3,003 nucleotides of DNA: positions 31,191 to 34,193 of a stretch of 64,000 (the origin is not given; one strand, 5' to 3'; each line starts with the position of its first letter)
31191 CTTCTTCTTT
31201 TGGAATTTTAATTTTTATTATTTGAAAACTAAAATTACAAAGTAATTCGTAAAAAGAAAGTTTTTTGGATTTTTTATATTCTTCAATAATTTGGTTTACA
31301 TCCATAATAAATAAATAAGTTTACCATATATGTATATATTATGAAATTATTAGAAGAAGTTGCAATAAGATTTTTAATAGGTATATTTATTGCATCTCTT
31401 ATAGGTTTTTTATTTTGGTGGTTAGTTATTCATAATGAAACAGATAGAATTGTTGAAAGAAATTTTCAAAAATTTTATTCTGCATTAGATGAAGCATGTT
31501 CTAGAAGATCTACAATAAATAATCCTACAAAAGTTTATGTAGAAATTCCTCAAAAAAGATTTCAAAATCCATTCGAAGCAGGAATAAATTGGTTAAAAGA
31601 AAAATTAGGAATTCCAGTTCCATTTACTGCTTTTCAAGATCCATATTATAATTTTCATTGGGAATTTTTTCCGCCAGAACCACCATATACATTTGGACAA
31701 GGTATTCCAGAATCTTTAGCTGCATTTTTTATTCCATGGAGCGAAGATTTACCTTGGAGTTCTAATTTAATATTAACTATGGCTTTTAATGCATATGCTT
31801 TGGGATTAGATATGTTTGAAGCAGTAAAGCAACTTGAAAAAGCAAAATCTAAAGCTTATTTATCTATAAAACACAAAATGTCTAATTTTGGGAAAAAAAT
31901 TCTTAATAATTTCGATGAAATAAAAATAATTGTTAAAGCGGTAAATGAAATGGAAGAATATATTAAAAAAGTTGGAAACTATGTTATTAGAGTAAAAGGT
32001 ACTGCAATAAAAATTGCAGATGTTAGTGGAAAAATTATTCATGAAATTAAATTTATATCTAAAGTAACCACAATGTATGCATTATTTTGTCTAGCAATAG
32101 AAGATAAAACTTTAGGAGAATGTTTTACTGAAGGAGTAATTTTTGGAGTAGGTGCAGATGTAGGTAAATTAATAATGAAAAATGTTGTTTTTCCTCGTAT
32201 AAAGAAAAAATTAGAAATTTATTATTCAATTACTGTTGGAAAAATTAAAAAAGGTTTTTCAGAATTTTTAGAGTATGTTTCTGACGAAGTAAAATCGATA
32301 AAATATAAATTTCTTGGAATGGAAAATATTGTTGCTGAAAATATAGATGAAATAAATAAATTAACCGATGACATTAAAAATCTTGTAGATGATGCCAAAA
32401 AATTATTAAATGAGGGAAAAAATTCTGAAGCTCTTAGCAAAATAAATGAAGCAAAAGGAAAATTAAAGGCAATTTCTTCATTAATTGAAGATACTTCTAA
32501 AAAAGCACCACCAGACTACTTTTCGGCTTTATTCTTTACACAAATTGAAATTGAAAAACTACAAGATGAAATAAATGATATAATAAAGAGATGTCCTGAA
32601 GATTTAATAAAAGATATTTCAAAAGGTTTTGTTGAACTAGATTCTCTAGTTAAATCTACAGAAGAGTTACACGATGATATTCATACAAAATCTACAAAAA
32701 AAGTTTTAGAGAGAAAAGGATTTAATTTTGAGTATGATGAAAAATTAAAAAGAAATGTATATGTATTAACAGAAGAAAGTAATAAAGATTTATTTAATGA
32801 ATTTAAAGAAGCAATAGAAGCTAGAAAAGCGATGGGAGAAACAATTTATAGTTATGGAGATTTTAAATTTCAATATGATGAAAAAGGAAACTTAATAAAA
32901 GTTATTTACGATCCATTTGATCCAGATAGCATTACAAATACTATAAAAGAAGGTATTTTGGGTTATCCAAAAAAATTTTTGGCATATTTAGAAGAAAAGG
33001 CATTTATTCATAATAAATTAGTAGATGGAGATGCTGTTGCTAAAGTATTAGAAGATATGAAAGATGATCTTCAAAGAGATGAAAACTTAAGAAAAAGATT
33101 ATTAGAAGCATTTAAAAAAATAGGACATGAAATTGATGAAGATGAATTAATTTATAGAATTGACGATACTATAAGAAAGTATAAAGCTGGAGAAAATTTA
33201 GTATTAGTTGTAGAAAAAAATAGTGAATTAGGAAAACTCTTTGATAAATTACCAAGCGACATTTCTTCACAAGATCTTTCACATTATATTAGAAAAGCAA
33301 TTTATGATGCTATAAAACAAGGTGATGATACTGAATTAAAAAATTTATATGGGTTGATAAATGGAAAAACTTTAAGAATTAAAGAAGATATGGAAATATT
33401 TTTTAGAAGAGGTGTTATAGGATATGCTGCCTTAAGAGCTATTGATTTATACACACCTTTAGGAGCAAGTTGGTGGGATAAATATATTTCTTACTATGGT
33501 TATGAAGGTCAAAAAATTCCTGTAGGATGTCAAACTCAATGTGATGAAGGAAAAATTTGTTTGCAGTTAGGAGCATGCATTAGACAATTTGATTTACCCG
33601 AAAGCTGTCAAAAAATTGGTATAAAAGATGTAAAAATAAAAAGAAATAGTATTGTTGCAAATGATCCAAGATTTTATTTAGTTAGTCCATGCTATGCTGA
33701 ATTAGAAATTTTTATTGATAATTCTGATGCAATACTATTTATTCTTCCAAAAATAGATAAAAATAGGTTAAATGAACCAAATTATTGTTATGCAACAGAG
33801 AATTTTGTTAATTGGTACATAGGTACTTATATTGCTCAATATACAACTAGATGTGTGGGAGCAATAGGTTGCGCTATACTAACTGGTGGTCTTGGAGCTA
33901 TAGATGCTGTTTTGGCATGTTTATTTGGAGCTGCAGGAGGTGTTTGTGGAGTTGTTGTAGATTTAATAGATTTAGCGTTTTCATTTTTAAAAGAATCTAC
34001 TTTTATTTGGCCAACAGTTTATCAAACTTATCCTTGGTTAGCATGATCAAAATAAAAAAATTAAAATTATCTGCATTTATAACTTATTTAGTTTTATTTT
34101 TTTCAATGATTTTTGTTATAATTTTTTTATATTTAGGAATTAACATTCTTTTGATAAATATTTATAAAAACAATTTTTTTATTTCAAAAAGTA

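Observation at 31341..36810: Six-gene translationally coupled operon of N-anchored proteins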

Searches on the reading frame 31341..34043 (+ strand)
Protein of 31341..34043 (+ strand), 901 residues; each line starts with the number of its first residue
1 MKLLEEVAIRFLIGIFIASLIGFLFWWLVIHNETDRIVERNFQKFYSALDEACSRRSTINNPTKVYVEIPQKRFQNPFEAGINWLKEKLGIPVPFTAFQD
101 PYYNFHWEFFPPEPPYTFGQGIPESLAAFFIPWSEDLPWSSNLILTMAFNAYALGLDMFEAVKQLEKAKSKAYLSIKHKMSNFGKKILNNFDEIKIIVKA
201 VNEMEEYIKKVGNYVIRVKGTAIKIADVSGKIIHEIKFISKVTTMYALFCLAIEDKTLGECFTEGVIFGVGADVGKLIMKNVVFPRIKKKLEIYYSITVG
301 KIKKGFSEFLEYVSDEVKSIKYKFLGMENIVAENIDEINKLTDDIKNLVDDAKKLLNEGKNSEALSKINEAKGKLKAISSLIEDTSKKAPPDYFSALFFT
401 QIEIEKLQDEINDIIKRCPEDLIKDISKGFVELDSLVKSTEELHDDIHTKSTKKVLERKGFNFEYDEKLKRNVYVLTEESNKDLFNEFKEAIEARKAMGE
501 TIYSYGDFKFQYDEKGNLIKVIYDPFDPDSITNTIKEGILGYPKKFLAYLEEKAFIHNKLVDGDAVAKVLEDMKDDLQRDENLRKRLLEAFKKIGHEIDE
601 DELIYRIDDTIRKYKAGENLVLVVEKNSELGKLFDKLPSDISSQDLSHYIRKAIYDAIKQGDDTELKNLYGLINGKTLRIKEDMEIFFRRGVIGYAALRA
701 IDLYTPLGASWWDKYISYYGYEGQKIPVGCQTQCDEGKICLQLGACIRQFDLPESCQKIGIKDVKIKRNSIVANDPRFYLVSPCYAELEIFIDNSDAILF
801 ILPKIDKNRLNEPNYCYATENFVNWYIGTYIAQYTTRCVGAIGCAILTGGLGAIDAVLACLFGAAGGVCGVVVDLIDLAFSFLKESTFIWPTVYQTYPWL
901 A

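Call 6: search_protein_families(library=pfam, proteins=[window:31341-34043:+], max_evalue=1)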
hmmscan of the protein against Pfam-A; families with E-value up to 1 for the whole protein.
window:31341-34043:+ (901 aa): 13 families
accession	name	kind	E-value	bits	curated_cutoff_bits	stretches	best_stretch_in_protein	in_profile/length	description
PF16712.10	SCAB_CC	-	0.0018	18.6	25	1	281-388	7-109/168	Coiled-coil regions of plant-specific actin-binding protein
PF24409.1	wHTH-PRTase_assc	-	0.051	14.1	27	1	151-193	18-60/83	wHTH-PRTase associated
PF05321.16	HHA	-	0.053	14.2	25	0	564-581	10-27/57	Haemolysin expression modulating protein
PF06103.16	DUF948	-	0.057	14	37.2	0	332-386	29-81/89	Bacterial protein of unknown function (DUF948)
PF10938.13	YfdX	-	0.06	13.8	26.6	1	348-388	4-44/149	YfdX protein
PF02687.27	FtsX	-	0.1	13.1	25.5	1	3-34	47-74/120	FtsX-like permease C-terminal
PF04791.21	LMBR1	-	0.18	11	31.9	1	369-472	215-302/510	LMBR1-like membrane protein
PF01544.23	CorA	-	0.23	11.2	27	0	321-454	106-229/292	CorA-like Mg2+ transporter protein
PF11727.13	ISG65-75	-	0.23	11.1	25.1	1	301-388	54-136/281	Invariant surface glycoprotein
PF06419.17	COG6_N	-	0.63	10.6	27.4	0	310-363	35-88/114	Conserved oligomeric complex COG6, N-terminal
PF19103.5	DUF5790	-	0.65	11.1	26.8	0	342-386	61-105/126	Family of unknown function (DUF5790)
PF08581.15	Tup_N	-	0.94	10.3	28.7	1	157-210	4-57/77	Tup N-terminal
PF10046.14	BLOC1_2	-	0.97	10.3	33.4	0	306-378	4-77/96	Biogenesis of lysosome-related organelles complex-1 subunit 2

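Call 8: find_encoding_contigs(protein=window:31341-34043:+, flank=10000, max_places=6)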
Protein window:31341-34043:+ (901 aa): 1 contig read that carries it; 1 place shown.
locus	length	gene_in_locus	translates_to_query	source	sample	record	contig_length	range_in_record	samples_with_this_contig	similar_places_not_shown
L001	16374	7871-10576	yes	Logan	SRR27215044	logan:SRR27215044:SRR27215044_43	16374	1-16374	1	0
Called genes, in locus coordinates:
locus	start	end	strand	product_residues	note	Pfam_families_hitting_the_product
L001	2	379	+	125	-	?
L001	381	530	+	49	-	-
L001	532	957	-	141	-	PF01090:Ribosomal_S19e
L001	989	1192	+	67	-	-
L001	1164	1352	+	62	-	-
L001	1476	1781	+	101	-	-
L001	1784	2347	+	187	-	-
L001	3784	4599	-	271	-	-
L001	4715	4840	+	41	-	-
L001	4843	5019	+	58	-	-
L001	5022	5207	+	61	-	-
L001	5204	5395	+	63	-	-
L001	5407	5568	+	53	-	-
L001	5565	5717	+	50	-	-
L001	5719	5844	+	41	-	-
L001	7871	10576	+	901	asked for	-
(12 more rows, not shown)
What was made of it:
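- Checked: An independent gene caller on a Logan assembly of the same DNA made the same calls (call 8).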

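Call 10: find_homologous_proteins(query=window:31341-34043:+, max_evalue=0.001)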
Query window:31341-34043:+ (901 aa): 23 proteins with E <= 0.001 among 8000 candidates.
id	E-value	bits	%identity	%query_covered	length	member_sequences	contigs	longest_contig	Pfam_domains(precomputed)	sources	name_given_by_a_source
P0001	0.0e+0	1902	92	100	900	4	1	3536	-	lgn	-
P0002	0.0e+0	1757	84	100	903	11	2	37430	-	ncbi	ncbi:MAG: hypothetical protein QXW35_02000 [Candidatus Aenigmatarchaeota archaeon]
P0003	0.0e+0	1661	97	84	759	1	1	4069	-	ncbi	ncbi:MAG: hypothetical protein QXQ19_01905, partial [Candidatus Aenigmatarchaeota archaeon]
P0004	7.0e-267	906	48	100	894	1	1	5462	-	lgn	-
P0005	2.7e-221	755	43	100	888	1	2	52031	-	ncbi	ncbi:MAG: hypothetical protein QW197_01925 [Candidatus Aenigmatarchaeota archaeon]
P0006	1.4e-212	727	42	100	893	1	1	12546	-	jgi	-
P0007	5.3e-204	698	42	100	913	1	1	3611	-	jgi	-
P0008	8.2e-191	654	39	100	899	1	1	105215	-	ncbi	ncbi:MAG: hypothetical protein QXQ14_00100 [Candidatus Aenigmatarchaeota archaeon]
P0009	2.2e-190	653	37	100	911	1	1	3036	-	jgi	jgi:methyl-accepting chemotaxis protein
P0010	5.4e-185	635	38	100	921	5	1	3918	-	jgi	jgi:hypothetical protein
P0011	9.4e-182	625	36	100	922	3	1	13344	-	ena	-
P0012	1.8e-177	610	39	100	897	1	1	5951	-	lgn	-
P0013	5.1e-167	576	48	35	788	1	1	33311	-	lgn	-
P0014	6.3e-150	519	40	51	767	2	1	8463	-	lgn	-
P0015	7.5e-150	519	41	51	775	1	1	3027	-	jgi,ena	-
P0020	3.8e-131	457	37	53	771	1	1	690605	-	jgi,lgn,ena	-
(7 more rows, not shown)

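Call 11: find_encoding_contigs(protein=P0008, flank=10000, max_places=2)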
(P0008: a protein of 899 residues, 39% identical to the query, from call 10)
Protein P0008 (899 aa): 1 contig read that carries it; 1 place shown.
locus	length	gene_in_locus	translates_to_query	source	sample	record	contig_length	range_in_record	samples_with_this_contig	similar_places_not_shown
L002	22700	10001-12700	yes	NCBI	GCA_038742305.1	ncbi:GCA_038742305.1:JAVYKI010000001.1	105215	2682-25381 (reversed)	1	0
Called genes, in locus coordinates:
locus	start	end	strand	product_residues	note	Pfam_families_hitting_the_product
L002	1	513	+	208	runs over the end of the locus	PF00406:ADK, PF01712:dNK (faint), PF13207:AAA_17, PF13238:AAA_18, PF13671:AAA_33, PF01202:SKI, PF05191:ADK_lid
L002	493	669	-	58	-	PF00253:Ribosomal_S14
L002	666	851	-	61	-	-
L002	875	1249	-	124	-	PF01981:PTH2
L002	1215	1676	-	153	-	PF09335:VTT_dom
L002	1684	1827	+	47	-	-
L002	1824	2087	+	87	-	-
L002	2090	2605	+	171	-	-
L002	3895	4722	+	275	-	-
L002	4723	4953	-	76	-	-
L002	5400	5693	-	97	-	-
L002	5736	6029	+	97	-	PF01918:Alba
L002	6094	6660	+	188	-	-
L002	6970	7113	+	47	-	-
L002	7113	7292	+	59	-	-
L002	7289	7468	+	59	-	-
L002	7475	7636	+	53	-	-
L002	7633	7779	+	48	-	-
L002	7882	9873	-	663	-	-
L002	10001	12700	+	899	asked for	-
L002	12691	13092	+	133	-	-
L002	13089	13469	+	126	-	-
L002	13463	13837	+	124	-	-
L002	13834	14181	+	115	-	-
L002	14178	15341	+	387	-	-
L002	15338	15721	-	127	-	-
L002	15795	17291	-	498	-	PF02511:Thy1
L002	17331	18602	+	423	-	PF01896:DNA_primase_S, PF04104:DNA_primase_lrg (weak)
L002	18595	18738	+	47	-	-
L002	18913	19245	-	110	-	-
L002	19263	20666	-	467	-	PF00344:SecY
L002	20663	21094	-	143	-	-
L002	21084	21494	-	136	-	PF02308:MgtC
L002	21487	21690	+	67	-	PF00125:Histone, PF15511:CENP-T_C (weak), PF00808:CBFD_NFYB_HMF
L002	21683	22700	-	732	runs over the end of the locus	PF00009:GTP_EFTU, PF22042:EF-G_D2, PF03144:GTP_EFTU_D2, PF14492:EFG_III, PF03764:EFG_IV, PF00679:EFG_C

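Call 12: find_encoding_contigs(protein=P0020, flank=10000, max_places=2)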
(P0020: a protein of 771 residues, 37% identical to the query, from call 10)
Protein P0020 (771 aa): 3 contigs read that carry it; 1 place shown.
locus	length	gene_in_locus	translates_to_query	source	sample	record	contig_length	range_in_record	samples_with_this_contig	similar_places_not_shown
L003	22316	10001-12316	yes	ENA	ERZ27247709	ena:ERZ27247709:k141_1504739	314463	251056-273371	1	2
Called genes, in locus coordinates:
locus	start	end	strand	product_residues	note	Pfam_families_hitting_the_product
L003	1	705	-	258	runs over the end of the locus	PF25133:TYW2_N_2 (weak), PF02475:TRM5-TYW2_MTfase, PF09445:Methyltransf_15 (weak)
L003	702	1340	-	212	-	PF00481:PP2C (faint), PF13672:PP2C_2, PF07228:SpoIIE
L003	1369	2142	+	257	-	PF00590:TP_methylase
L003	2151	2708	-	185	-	-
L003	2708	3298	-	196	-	-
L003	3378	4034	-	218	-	-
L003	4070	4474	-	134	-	-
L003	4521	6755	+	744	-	PF00437:T2SSE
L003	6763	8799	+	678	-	-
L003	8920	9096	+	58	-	-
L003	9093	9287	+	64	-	-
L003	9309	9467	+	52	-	-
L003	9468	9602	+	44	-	-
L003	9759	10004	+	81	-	-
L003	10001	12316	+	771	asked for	-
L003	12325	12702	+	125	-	-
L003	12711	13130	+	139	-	-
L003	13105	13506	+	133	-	-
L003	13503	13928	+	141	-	-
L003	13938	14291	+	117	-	-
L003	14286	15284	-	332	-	-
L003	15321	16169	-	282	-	-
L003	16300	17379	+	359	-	-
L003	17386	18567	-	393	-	-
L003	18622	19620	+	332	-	-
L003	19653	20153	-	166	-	-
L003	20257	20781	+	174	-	-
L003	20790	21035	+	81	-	-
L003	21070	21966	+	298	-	-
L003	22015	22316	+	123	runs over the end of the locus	-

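Call 13: find_encoding_contigs(protein=P0005, flank=10000, max_places=2)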
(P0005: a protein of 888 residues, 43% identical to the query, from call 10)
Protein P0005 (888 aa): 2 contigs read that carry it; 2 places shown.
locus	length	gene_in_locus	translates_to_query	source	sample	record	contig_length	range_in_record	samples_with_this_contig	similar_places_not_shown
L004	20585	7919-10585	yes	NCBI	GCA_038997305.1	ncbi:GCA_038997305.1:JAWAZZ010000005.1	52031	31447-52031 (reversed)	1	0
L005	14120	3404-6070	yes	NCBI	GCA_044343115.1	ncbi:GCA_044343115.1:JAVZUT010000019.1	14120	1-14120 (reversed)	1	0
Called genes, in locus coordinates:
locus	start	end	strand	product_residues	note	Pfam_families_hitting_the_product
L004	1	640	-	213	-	PF10102:DUF2341, PF13540:RCC1_2 (weak)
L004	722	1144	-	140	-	PF01090:Ribosomal_S19e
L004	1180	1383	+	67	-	-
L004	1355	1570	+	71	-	-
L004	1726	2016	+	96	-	-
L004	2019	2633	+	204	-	-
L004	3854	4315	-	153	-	-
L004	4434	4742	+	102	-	PF23470:Zn_ribbon_PF0610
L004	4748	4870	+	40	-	-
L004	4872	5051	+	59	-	-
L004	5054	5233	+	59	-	-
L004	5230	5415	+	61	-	-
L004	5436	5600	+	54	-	-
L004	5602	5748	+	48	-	-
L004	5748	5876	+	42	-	-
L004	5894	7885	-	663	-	-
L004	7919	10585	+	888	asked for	-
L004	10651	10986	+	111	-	-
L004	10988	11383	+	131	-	-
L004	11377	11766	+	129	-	-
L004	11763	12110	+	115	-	-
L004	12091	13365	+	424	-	-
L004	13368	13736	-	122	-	-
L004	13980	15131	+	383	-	PF00091:Tubulin, PF12327:FtsZ_C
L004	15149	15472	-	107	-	PF03477:ATP-cone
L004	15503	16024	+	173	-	-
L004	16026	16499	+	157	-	-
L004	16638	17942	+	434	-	PF13393:tRNA-synt_His, PF00152:tRNA-synt_2 (faint), PF00587:tRNA-synt_2b (weak), PF03129:HGTP_anticodon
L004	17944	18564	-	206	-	PF01135:PCMT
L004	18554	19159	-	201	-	-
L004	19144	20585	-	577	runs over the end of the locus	PF00009:GTP_EFTU, PF01926:MMR_HSR1, PF11987:IF-2, PF14578:GTP_EFTU_D4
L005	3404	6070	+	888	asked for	-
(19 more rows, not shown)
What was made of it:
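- The cluster is flanked by housekeeping genes (S19e, primase, FtsZ, tRNA-Lys) in conserved order (calls 8, 13).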

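Call 21: find_related_loci(query=A1, collection=genome_contigs, flank=10000)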
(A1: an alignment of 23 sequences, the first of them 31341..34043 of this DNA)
Query A1 (901 aa) in genome_contigs; peptide patterns used: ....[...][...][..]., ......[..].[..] (x = any residue, [..] = any of these).
31 stretches matched a pattern; 17 encode a relative of the query (tblastn E <= 1e-3); 17 distinct loci.
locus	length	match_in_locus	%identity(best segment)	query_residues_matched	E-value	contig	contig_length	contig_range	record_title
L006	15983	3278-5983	84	1-900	0e+0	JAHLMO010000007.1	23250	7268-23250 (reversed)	MAG: Candidatus Aenigmatarchaeota archaeon isolate GMQ_1_bin_18-1 NODE_7_length_23250_cov_8.08467, whole genome shotgun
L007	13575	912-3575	42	1-901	0e+0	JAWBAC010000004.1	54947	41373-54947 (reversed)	MAG: Candidatus Aenigmatarchaeota archaeon isolate ZZQ_201901_bins_13 ZZQ_201901_bins_13_scaffold_4, whole genome shotgu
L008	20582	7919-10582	43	1-901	0e+0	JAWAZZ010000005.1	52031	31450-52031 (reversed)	MAG: Candidatus Aenigmatarchaeota archaeon isolate ZZQ_201901_bins_1 ZZQ_201901_bins_1_scaffold_5, whole genome shotgun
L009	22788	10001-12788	39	1-901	0e+0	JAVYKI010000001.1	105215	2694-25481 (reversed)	MAG: Candidatus Aenigmatarchaeota archaeon isolate BF2_201808_bins_18 BF2_201808_bins_18_scaffold_1, whole genome shotgu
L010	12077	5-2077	40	83-900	6e-91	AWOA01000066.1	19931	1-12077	Candidatus Calescibacterium nevadense OTU 1 strain JGI OTU-1 EM19COM1_contig_71_0.66, whole genome shotgun sequence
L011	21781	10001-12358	37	3-900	2e-77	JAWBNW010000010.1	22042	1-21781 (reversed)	MAG: Candidatus Aenigmatarchaeota archaeon isolate HHBFW-2_201803_bins_130 HHBFW-2_201803_bins_130_scaffold_10, whole ge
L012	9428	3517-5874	40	3-898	4e-77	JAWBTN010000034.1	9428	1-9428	MAG: Candidatus Aenigmatarchaeota archaeon isolate JZ-1_201709_bins_39 JZ-1_201709_bins_39_scaffold_34, whole genome sho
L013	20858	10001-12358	40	3-898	4e-77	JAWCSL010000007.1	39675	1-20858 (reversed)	MAG: Candidatus Aenigmatarchaeota archaeon isolate JZ-2_202101_bins_119 JZ-2_202101_bins_119_scaffold_7, whole genome sh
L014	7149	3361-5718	40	4-898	1e-73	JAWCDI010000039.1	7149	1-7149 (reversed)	MAG: Candidatus Aenigmatarchaeota archaeon isolate JZ-1_201912_bins_45 JZ-1_201912_bins_45_scaffold_40, whole genome sho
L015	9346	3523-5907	37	3-900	2e-66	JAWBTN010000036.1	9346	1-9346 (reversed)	MAG: Candidatus Aenigmatarchaeota archaeon isolate JZ-1_201709_bins_39 JZ-1_201709_bins_39_scaffold_36, whole genome sho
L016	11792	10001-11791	38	23-749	2e-60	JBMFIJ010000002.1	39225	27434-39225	MAG: Candidatus Aenigmatarchaeota archaeon isolate KM4324-20 NODE_2_length_39225_cov_4.363314, whole genome shotgun sequ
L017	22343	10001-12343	37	26-900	1e-68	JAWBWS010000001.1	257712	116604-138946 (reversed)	MAG: Candidatus Aenigmatarchaeota archaeon isolate JZ-1_201803_bins_66 JZ-1_201803_bins_66_scaffold_1, whole genome shot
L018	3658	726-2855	38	9-893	1e-52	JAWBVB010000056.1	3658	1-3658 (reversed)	MAG: Candidatus Aenigmatarchaeota archaeon isolate JZ-1_201803_bins_101 JZ-1_201803_bins_101_scaffold_57, whole genome s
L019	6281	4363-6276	35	9-886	5e-51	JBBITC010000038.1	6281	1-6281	MAG: Candidatus Aenigmatarchaeota archaeon isolate STF170223_bin_388 NODE_3305_length_6281_cov_5.252008, whole genome sh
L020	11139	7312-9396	27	9-893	4e-42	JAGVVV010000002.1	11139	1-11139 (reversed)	MAG: Candidatus Aenigmatarchaeota archaeon isolate RIFCSPLOWO2_01_FULL_39_12 rifcsplowo2_01_scaffold_14554, whole genome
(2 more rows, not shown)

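Call 34: predict_structure(alignment_id=A1)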
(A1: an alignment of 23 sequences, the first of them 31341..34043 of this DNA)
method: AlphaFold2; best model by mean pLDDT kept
length: 901 residues; sequences in the alignment: 23
mean_pLDDT: 67.4   pTM: 0.44
mean pLDDT of the five models: 67.4, 65.9, 64.9, 62.9, 60.2
residues with pLDDT >= 90: 72; 70-90: 432; 50-70: 157; < 50: 240
segments of 3 or more residues with pLDDT < 50: 1-4, 74-81, 89-101, 117-241, 243-245, 247-263, 681-728, 849-855, 860-866
pLDDT, mean of each block of 10 residues (from residue 1): 61 79 65 76 93 92 93 48 49 38 73 48 41 39 33 33 39 41 32 32 32 32 34 40 46 44 49 57 70 72 78 85 72 83 91 84 86 91 82 77 85 74 59 75 69 80 80 86 84 75 81 86 80 68 69 77 84 89 88 87 89 79 83 83 81 84 84 74 45 36 34 36 41 75 76 89 84 74 90 87 89 81 70 59 55 49 50 61 62 78 81
secondary structure, 60 per line:
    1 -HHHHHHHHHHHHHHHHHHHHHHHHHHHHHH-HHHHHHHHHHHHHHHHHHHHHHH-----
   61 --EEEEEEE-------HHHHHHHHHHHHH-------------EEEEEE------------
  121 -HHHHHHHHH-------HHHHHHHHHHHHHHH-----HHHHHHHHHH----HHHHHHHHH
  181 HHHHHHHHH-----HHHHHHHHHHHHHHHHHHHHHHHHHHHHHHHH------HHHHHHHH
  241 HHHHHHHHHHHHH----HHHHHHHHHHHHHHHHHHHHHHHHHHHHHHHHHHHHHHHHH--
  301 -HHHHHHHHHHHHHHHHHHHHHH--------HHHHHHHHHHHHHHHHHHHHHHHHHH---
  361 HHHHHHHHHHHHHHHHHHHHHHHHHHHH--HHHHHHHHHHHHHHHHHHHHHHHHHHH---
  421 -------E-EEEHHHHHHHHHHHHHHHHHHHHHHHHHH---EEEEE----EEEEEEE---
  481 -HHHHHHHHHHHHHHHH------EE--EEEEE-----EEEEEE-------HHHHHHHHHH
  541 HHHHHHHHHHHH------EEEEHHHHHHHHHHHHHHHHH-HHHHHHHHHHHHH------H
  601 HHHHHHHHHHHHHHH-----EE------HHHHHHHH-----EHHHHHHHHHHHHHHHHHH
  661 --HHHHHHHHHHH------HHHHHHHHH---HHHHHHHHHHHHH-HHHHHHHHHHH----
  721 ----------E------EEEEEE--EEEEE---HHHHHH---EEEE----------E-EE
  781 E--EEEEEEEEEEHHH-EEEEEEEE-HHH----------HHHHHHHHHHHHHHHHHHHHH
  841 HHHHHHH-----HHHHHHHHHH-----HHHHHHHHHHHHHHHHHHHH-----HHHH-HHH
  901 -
elements in order (helices of 4 or more, strands of 3 or more residues): H2-31 H33-55 E63-69 H77-89 E103-108 H122-130 H138-152 H158-167 H172-189 H195-226 H233-253 H258-298 H302-323 H332-357 H361-388 H391-417 E430-432 H433-458 E462-466 E471-477 H482-497 E508-512 E518-523 H531-552 E559-562 H563-579 H581-593 H600-615 H629-636 H643-660 H663-673 H680-688 H692-704 H706-716 E738-743 E746-750 H754-759 E763-766 E779-781 E784-793 E798-805 H820-847 H853-862 H868-887 H893-896
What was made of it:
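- On Type IV filament / archaeal type IV pilus system: G1 model: helices 2-31 and 33-55, then strands, pLDDT 67 (call 34).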
